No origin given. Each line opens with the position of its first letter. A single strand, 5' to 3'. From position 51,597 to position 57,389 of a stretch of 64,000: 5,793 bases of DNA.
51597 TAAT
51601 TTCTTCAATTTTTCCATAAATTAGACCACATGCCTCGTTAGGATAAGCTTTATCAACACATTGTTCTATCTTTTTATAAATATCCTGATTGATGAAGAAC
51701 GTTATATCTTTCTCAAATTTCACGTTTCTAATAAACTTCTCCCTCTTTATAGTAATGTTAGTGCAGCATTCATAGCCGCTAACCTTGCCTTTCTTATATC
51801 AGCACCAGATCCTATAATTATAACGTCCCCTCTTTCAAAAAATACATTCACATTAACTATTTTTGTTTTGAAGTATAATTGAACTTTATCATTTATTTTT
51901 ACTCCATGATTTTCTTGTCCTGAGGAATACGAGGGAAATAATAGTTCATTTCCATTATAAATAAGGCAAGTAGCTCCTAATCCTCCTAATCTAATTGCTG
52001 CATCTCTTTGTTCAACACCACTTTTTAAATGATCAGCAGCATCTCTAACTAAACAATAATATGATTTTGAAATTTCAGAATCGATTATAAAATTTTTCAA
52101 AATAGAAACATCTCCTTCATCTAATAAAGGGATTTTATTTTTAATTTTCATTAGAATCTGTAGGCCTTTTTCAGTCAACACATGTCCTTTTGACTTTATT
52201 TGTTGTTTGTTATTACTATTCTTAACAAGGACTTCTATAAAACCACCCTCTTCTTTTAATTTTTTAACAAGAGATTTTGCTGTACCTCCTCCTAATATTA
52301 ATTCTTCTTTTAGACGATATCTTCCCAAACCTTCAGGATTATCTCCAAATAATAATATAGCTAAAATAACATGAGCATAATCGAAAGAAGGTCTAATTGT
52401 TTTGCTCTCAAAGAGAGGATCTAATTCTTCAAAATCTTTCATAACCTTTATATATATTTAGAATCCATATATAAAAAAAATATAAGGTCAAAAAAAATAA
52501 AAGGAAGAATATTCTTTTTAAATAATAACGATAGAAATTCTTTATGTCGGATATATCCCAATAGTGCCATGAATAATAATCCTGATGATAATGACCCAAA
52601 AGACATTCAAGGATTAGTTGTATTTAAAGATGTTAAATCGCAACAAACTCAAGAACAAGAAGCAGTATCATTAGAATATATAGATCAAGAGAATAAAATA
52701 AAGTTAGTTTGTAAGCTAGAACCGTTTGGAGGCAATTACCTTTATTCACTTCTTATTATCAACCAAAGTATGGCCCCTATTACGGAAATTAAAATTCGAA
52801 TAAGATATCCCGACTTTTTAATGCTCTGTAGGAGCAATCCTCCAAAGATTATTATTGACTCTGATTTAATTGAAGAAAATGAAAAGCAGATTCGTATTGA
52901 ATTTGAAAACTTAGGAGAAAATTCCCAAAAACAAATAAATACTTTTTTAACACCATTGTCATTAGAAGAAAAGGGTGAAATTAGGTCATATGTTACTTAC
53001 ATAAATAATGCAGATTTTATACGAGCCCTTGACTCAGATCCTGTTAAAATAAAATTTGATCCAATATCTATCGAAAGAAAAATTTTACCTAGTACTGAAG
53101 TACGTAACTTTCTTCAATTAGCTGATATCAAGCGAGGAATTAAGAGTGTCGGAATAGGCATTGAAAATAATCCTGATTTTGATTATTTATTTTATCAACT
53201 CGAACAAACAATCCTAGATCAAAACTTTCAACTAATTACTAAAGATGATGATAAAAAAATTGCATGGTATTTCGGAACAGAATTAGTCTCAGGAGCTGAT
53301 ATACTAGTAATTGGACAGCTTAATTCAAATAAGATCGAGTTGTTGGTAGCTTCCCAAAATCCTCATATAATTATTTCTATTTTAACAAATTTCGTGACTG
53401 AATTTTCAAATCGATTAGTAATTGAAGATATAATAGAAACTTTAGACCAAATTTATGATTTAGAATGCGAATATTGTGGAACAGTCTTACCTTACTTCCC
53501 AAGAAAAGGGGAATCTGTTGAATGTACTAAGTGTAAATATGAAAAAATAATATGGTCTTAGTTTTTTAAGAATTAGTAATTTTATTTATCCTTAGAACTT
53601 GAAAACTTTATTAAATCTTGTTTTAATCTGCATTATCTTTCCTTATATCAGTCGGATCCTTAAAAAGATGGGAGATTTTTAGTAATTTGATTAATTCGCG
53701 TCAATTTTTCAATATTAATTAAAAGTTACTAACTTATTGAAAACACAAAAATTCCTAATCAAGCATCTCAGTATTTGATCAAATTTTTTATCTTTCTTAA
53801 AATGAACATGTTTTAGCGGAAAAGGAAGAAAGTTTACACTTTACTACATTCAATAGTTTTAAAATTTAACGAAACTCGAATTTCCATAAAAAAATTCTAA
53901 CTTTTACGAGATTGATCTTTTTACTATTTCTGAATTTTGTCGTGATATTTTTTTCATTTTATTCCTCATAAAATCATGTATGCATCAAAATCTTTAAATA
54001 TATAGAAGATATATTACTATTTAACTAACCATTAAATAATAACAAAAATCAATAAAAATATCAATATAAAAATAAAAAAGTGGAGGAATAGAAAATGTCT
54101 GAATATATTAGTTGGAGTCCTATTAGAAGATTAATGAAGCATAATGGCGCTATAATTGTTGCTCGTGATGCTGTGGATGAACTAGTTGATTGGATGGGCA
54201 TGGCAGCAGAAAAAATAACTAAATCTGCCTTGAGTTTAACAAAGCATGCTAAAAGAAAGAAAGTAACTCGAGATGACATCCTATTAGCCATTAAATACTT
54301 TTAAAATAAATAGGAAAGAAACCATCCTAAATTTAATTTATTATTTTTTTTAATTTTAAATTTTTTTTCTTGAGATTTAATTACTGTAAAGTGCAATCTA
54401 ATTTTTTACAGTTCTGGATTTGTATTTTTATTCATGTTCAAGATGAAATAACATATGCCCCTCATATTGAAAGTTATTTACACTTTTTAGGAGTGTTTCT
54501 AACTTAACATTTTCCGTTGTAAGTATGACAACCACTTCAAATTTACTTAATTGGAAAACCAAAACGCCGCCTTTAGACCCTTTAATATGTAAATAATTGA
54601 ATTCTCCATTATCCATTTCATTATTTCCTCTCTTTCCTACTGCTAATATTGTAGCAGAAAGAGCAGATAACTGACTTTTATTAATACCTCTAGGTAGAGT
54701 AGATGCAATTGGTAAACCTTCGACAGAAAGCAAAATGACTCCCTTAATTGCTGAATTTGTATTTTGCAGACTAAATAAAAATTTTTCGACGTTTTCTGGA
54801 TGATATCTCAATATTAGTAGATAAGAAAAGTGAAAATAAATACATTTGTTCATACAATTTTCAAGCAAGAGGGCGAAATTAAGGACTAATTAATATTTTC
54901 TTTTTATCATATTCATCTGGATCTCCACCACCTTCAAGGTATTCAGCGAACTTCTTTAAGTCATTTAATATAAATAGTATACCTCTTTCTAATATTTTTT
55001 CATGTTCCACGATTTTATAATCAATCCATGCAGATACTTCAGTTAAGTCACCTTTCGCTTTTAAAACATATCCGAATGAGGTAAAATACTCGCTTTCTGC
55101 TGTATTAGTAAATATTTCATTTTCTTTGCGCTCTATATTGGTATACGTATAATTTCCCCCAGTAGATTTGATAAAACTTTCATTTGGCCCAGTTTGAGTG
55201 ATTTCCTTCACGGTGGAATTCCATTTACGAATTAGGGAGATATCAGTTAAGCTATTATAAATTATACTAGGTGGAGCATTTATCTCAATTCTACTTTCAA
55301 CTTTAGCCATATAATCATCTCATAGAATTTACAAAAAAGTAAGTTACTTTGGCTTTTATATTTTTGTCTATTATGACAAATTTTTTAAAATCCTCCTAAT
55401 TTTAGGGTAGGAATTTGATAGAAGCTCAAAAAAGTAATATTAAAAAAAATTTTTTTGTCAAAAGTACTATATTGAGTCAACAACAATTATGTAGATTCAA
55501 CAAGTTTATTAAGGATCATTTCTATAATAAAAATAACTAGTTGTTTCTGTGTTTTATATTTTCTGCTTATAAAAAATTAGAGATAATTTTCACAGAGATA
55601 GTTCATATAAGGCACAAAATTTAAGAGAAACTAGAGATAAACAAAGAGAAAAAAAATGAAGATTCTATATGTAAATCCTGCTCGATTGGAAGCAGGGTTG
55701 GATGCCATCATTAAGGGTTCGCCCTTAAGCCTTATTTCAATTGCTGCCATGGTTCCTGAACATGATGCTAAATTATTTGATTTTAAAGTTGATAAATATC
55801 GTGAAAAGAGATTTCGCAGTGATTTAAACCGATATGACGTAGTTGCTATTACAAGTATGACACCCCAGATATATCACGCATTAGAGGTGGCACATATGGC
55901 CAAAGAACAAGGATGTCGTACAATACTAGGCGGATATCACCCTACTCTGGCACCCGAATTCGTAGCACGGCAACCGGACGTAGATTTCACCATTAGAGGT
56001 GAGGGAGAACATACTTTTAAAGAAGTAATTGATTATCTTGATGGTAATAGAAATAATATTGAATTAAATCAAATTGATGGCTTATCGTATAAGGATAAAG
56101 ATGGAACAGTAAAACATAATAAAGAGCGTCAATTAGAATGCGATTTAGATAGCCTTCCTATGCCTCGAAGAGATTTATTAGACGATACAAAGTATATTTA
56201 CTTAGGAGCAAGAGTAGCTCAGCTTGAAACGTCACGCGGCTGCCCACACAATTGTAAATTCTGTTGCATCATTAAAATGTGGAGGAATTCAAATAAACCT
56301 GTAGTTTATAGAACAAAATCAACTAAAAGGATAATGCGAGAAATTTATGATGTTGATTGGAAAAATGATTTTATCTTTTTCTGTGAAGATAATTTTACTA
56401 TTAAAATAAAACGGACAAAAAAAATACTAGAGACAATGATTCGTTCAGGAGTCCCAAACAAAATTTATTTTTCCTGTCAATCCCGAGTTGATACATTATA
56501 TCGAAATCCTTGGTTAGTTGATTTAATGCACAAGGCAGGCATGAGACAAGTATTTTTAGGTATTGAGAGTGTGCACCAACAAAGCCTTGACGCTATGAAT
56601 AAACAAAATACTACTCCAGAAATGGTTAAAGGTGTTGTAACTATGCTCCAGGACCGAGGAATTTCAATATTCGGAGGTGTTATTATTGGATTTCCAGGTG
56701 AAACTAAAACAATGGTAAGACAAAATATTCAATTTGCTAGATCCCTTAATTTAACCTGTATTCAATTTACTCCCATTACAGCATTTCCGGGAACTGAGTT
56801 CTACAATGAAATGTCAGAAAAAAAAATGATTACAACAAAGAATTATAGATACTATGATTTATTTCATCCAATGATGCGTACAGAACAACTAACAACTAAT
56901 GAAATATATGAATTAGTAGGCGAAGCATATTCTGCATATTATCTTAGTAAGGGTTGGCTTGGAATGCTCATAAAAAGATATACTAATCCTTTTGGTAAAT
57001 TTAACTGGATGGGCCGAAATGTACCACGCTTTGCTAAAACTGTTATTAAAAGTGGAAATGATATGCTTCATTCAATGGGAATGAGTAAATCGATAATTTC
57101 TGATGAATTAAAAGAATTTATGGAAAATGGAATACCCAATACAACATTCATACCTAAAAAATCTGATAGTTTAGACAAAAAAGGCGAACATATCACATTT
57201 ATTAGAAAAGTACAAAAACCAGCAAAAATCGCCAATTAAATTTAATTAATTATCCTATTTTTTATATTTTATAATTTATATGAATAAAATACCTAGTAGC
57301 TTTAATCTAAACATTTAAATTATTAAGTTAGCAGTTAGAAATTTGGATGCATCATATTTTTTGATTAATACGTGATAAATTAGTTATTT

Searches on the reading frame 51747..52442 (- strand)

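Call 71: search_protein_families(library=pfam, proteins=[window:51747-52442:-], max_evalue=0.001)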
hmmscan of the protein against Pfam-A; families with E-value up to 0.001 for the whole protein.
window:51747-52442:- (231 aa): 2 families
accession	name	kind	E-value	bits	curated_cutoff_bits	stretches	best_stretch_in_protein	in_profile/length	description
PF14544.11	DUF4443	-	3.8e-20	72.2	27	1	127-231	5-100/100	Domain of unknown function (DUF4443)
PF22167.2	PH0730-like_N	-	2.8e-05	24.6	30.2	0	26-94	5-59/60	PH0730-like, N-terminal domain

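Call 86: search_protein_families(library=ncbifam, proteins=[window:51747-52442:-], max_evalue=0.001)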
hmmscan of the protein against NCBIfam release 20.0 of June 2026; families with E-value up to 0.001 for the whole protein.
window:51747-52442:- (231 aa): 0 families

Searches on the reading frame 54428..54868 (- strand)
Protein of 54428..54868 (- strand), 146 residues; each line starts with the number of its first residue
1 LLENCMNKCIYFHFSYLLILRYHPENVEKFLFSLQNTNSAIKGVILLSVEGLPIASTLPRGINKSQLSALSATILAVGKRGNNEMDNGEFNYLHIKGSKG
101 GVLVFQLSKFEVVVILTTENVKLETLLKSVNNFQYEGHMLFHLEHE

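Call 71: search_protein_families(library=pfam, proteins=[window:54428-54868:-], max_evalue=0.001)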
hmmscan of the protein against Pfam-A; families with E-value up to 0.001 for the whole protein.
window:54428-54868:- (146 aa): 1 family
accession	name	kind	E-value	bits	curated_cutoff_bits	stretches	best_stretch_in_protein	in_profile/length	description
PF03259.23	Robl_LC7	-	9e-12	45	23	1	31-116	5-90/91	Roadblock/LC7 domain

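Call 86: search_protein_families(library=ncbifam, proteins=[window:54428-54868:-], max_evalue=0.001)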
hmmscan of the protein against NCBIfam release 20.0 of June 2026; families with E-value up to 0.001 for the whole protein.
window:54428-54868:- (146 aa): 0 families

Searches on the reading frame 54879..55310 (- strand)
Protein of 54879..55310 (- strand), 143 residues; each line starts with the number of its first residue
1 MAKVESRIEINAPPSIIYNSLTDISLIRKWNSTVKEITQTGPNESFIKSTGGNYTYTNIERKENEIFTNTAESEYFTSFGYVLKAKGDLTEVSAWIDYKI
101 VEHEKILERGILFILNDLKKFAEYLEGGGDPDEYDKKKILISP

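Call 71: search_protein_families(library=pfam, proteins=[window:54879-55310:-], max_evalue=0.001)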
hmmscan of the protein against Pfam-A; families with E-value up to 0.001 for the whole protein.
window:54879-55310:- (143 aa): 1 family
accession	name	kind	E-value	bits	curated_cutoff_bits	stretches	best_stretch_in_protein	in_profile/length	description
PF10604.15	Polyketide_cyc2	-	5.8e-07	30.3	27.4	1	1-51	1-57/142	Polyketide cyclase / dehydrase and lipid transport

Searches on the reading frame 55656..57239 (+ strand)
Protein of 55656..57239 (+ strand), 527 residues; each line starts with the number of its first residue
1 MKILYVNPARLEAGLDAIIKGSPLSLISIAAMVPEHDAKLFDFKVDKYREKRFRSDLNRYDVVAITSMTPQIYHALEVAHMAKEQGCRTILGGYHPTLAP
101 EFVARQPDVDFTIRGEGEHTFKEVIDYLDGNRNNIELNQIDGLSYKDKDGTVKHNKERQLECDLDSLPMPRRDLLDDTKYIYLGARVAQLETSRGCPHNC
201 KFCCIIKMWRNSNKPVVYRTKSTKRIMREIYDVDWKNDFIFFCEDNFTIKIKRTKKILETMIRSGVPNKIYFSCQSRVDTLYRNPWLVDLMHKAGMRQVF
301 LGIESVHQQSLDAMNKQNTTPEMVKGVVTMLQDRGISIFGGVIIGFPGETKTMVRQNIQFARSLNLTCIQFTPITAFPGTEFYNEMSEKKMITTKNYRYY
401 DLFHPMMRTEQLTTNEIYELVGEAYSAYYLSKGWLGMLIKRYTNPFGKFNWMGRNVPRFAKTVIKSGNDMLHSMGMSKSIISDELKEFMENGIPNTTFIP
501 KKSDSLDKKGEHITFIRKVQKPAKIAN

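Call 71: search_protein_families(library=pfam, proteins=[window:55656-57239:+], max_evalue=0.001)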
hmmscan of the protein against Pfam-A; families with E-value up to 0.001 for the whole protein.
window:55656-57239:+ (527 aa): 2 families
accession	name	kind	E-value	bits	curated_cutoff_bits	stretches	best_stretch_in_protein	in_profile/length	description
PF04055.27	Radical_SAM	-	8.5e-18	65.5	29.5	1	191-360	2-165/166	Radical SAM superfamily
PF02310.24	B12-binding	-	1.1e-15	57.9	32.1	1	22-124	13-120/121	B12 binding domain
